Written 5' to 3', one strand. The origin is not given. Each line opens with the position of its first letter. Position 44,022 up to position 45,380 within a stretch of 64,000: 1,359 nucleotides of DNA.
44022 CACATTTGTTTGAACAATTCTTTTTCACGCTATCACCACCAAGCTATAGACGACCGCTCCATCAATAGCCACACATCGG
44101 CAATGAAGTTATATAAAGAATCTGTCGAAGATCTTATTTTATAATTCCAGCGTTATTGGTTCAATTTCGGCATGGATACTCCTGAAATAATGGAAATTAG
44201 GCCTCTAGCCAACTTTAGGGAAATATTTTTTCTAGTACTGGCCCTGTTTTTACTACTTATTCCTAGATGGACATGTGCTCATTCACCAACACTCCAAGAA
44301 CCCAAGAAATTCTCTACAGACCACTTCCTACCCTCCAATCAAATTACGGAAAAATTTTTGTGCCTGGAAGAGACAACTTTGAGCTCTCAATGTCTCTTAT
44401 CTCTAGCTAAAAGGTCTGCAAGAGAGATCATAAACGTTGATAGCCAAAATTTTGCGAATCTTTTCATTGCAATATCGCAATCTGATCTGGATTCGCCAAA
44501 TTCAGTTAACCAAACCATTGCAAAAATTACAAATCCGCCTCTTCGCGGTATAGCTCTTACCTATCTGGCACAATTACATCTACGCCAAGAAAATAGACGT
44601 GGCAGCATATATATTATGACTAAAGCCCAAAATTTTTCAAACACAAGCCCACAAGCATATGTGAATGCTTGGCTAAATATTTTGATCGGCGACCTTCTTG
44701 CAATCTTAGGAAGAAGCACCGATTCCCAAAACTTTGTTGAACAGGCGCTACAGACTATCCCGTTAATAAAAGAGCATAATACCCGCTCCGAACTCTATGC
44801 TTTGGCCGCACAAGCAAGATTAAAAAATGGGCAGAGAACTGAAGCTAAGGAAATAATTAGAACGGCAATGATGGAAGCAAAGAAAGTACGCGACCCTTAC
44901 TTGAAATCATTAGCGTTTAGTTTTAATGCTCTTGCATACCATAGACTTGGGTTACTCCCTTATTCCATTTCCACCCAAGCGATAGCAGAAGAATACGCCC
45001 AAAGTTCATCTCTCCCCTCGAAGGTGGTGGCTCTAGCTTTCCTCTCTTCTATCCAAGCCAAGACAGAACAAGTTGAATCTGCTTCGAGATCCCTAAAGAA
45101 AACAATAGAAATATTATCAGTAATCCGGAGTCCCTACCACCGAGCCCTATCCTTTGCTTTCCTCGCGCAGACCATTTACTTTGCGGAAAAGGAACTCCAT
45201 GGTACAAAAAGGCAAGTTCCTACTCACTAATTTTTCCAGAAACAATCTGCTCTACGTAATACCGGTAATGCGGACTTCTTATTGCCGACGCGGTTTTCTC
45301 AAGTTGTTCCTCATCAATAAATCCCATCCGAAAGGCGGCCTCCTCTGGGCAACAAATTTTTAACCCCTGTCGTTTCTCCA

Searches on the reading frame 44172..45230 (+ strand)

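Call 30: search_protein_families(library=pfam, proteins=[window:44172-45230:+], max_evalue=0.00001)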
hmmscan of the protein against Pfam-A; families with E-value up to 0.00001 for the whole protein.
window:44172-45230:+ (352 aa): 0 families

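Call 33: search_protein_families(library=pfam, proteins=[window:44172-45230:+], max_evalue=0.01)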
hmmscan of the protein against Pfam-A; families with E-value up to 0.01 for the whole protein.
window:44172-45230:+ (352 aa): 2 families
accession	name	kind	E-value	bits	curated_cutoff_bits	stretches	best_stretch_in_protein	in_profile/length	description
PF13181.12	TPR_8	-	0.00093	19.6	25.7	0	207-233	2-28/34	Tetratricopeptide repeat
PF13424.12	TPR_12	-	0.0028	18.3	30.1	0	168-232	5-71/77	Tetratricopeptide repeat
